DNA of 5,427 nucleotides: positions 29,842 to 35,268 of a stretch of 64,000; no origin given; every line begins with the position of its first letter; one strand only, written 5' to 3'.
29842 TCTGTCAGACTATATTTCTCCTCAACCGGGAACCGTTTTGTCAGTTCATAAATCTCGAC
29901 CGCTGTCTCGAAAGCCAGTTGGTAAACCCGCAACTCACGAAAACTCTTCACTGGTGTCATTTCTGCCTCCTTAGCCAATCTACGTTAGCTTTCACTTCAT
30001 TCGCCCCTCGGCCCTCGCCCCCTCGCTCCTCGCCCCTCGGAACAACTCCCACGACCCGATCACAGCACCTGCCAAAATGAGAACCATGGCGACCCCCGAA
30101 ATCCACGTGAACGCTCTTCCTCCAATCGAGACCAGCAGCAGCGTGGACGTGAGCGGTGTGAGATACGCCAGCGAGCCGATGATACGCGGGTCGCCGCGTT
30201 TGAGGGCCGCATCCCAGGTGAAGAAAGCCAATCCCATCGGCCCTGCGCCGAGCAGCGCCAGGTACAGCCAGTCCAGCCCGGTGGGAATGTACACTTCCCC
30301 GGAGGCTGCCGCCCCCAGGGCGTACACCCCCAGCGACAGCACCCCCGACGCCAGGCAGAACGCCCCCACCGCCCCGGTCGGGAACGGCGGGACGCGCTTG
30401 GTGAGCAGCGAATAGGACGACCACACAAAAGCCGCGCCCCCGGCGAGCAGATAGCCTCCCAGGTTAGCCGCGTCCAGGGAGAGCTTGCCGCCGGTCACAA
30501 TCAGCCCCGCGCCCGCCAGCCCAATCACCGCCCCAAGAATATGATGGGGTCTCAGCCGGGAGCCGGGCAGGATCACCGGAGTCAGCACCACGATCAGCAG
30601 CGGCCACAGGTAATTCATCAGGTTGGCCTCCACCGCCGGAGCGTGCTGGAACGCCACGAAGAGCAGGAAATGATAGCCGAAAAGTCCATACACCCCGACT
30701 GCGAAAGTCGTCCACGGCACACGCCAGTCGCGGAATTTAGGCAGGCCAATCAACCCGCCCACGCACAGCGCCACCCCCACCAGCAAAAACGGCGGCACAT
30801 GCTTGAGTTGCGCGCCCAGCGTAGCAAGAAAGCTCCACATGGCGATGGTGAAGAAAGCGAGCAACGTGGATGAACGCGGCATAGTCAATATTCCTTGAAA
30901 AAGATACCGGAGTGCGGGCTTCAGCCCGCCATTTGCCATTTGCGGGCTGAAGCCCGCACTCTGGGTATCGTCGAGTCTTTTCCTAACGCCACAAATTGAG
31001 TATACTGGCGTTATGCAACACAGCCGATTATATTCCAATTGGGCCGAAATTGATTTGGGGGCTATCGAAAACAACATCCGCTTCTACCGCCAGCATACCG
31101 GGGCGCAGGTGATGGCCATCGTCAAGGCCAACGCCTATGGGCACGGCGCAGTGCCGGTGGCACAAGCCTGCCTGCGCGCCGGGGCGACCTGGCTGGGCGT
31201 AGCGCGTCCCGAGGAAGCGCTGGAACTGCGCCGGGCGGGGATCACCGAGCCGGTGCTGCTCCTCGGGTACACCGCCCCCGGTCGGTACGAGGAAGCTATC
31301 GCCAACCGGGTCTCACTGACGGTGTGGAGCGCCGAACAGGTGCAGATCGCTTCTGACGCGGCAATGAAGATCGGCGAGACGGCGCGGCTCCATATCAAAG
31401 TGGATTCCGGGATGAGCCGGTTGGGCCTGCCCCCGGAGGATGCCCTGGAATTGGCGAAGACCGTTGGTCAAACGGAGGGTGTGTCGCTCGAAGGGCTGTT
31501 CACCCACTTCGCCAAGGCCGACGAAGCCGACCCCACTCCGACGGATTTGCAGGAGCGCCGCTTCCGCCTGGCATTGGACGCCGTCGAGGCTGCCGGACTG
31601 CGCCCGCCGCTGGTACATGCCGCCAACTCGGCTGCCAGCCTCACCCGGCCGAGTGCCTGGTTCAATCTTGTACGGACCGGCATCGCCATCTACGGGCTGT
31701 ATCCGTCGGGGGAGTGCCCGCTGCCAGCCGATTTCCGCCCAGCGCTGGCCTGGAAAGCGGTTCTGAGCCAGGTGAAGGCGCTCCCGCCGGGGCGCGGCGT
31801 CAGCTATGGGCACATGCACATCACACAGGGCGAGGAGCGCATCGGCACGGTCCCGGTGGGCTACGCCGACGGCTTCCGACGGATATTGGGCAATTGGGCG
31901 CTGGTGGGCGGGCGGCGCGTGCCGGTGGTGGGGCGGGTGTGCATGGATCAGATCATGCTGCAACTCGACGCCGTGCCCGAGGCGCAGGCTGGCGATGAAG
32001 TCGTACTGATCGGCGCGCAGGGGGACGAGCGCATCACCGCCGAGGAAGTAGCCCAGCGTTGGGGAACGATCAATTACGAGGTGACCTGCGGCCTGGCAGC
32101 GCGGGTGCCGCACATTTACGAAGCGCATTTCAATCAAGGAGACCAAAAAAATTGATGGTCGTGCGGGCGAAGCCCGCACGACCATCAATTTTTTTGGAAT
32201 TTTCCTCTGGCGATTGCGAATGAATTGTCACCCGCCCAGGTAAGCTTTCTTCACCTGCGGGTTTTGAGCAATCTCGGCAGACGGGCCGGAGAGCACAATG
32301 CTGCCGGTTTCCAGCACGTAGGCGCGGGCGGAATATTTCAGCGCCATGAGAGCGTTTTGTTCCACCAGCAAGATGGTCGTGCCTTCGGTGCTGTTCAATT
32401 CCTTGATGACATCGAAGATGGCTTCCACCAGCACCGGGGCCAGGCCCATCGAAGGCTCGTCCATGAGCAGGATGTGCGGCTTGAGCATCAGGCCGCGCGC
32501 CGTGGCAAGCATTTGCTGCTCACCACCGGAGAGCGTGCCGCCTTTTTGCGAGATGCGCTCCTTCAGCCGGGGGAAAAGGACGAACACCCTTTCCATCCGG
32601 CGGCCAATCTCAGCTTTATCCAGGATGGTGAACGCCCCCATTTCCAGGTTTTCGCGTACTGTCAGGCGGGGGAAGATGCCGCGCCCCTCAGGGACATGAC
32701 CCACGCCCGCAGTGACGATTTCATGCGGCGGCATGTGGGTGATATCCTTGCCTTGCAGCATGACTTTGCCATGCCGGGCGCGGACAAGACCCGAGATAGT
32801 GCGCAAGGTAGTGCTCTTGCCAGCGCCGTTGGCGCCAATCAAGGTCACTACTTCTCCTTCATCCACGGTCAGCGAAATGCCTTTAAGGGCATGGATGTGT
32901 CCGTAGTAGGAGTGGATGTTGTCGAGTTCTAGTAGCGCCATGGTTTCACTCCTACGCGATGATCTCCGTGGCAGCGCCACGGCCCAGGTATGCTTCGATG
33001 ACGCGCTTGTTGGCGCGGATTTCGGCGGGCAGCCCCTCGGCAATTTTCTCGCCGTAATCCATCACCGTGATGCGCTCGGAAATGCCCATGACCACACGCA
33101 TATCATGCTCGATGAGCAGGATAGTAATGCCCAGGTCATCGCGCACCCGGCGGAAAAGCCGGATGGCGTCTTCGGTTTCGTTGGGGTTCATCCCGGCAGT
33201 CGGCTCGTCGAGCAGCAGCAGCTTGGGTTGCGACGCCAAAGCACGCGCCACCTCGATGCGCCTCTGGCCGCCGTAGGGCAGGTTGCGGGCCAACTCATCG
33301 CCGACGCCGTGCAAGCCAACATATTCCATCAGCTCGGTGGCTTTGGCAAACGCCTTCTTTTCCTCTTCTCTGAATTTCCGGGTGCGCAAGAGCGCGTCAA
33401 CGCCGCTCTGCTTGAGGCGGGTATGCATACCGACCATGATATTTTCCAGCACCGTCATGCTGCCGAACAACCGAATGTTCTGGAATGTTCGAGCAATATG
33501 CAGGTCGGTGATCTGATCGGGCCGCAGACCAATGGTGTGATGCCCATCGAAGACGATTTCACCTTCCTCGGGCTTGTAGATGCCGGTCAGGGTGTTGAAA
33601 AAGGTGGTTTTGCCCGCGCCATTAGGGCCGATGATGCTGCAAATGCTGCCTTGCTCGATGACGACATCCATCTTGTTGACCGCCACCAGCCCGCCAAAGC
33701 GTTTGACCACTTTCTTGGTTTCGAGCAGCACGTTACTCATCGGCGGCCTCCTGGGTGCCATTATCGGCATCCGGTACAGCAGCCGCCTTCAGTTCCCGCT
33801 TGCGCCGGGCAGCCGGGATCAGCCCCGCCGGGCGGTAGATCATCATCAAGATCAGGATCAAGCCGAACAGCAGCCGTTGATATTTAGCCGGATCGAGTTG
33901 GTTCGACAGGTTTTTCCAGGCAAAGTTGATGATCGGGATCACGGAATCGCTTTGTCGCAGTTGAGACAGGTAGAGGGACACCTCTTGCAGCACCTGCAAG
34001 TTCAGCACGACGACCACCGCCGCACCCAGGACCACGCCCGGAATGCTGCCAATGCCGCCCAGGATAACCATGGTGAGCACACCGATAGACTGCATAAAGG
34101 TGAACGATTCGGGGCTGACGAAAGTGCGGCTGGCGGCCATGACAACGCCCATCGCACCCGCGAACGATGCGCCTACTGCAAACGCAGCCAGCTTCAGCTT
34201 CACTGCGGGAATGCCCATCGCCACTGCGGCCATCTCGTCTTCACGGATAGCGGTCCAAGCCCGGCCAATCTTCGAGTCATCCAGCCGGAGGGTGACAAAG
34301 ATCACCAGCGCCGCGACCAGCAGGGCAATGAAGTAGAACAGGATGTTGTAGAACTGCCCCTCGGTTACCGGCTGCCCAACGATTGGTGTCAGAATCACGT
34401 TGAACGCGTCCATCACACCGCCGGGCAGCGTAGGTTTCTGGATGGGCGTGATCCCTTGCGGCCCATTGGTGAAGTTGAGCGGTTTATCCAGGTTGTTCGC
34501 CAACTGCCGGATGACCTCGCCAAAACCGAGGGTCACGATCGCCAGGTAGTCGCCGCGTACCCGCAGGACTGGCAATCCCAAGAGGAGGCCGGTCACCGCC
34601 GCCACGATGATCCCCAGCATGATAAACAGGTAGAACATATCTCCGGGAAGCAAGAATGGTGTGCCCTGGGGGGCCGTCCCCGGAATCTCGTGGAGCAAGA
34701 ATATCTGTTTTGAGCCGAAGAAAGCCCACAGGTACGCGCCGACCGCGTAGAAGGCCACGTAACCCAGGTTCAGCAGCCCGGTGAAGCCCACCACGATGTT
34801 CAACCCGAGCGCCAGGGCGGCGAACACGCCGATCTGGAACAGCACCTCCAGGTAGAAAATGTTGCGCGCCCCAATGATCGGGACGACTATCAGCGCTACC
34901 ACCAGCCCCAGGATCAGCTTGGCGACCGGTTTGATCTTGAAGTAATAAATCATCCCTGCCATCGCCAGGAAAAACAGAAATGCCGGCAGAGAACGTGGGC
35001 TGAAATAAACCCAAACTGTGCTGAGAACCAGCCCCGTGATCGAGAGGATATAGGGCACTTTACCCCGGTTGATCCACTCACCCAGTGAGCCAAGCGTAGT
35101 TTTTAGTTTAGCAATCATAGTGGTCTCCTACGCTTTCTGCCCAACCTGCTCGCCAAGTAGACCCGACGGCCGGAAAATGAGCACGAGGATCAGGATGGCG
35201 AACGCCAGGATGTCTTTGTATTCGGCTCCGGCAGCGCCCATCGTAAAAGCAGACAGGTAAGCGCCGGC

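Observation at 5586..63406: Dispersed families of degenerate 7- and 8-nt word arrays occupy most gene junctions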

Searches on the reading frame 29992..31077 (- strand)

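Call 21: search_protein_families(library=pfam, proteins=[window:29992-31077:-])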
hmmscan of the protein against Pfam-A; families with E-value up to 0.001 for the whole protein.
window:29992-31077:- (361 aa): 1 family
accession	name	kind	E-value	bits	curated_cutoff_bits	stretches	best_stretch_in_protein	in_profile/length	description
PF00892.27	EamA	-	1e-22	81.3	28.2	2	71-194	4-134/135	EamA-like transporter family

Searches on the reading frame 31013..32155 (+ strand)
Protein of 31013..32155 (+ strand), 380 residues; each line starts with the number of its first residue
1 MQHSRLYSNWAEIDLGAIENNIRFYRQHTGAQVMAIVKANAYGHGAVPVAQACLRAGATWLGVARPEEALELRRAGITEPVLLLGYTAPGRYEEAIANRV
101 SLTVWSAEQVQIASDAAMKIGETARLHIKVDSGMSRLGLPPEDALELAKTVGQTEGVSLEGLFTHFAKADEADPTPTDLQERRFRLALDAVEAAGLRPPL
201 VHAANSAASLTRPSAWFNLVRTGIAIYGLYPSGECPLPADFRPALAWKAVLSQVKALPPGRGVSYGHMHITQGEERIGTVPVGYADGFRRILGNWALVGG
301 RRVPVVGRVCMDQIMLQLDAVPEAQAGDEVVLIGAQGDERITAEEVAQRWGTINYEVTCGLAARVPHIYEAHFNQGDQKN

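Call 46: search_protein_families(library=pfam, proteins=[window:31013-32155:+])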
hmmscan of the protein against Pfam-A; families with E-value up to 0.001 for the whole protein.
window:31013-32155:+ (380 aa): 2 families
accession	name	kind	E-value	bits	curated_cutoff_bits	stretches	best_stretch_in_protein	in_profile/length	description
PF01168.26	Ala_racemase_N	-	3.2e-74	249.8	24.1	1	13-231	1-220/220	Alanine racemase, N-terminal domain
PF00842.27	Ala_racemase_C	-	1e-45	154.8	25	1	245-369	2-127/127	Alanine racemase, C-terminal domain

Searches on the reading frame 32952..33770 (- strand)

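Call 47: search_protein_families(library=pfam, proteins=[window:32952-33770:-])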
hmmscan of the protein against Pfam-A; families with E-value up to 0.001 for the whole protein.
window:32952-33770:- (272 aa): 3 families
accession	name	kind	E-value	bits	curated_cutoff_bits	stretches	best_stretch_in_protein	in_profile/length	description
PF00005.33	ABC_tran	-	3.6e-30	105.8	25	1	32-192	2-137/137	ABC transporter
PF12399.14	BCA_ABC_TP_C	-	1.8e-12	47.1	25.5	1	241-266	1-26/27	Branched-chain amino acid ATP-binding cassette transporter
PF13304.12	AAA_21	-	3.8e-07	30.9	27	0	46-62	4-20/304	AAA domain, putative AbiEii toxin, Type IV TA system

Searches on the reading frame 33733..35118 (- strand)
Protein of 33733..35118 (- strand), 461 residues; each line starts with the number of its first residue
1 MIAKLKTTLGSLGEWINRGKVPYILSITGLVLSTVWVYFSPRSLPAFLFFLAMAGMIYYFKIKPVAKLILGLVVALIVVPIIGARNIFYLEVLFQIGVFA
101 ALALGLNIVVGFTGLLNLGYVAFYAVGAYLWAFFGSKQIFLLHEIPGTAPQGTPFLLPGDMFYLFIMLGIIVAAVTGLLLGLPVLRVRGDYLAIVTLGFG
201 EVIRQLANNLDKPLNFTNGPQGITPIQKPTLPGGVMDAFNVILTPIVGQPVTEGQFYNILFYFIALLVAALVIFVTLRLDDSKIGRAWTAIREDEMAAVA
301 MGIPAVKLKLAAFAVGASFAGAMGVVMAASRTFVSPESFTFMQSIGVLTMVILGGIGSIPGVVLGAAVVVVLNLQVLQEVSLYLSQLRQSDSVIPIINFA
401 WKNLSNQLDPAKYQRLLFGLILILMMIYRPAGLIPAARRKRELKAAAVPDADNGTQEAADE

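Call 47: search_protein_families(library=pfam, proteins=[window:33733-35118:-])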
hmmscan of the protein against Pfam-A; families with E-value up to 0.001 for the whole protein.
window:33733-35118:- (461 aa): 1 family
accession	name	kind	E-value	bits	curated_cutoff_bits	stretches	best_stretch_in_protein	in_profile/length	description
PF02653.21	BPD_transp_2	-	6.7e-45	153.8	26.8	1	89-426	2-269/269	Branched-chain amino acid transport system / permease component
